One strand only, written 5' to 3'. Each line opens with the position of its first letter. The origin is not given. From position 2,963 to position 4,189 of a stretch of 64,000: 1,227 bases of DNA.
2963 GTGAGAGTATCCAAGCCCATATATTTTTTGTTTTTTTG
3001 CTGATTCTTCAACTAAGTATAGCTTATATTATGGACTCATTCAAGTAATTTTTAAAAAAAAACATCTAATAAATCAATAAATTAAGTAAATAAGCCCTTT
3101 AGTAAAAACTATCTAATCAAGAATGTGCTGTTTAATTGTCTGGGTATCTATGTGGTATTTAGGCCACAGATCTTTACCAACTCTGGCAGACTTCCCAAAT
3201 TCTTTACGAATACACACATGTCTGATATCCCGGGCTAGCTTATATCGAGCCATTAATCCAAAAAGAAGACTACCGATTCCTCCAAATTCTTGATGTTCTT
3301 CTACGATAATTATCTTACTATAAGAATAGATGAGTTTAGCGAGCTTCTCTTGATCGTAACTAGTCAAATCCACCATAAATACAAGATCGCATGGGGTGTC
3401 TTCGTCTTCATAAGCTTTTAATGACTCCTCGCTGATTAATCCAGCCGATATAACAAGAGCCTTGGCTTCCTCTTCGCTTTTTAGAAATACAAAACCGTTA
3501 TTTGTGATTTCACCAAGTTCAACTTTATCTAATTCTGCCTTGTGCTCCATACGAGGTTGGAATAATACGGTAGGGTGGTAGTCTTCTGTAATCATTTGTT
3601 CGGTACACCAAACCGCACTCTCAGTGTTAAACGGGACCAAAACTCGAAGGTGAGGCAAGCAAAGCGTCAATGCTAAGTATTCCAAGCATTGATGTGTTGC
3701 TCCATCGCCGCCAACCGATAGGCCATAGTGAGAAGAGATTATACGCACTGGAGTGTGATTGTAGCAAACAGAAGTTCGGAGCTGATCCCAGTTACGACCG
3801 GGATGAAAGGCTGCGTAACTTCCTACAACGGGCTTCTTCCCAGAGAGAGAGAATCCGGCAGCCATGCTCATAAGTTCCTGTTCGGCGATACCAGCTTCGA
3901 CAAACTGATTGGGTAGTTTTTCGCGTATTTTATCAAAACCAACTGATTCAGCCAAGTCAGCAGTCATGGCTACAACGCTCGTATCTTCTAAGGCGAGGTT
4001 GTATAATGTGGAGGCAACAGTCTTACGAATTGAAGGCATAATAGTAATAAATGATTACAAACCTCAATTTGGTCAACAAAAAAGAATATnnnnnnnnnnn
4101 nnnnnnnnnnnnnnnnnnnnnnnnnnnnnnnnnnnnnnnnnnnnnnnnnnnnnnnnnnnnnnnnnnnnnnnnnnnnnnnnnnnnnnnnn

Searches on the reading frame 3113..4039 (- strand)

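Call 42: search_protein_families(library=pfam, proteins=[window:3113-4039:-], max_evalue=0.0001)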
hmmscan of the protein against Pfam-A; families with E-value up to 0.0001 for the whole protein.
window:3113-4039:- (308 aa): 2 families
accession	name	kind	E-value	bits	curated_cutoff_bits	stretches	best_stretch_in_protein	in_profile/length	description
PF02779.29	Transket_pyr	-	7e-30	104.4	27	1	3-165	4-171/174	Transketolase, pyrimidine binding domain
PF02780.25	Transketolase_C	-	4.1e-07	30.4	25.9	1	189-286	7-109/124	Transketolase, C-terminal domain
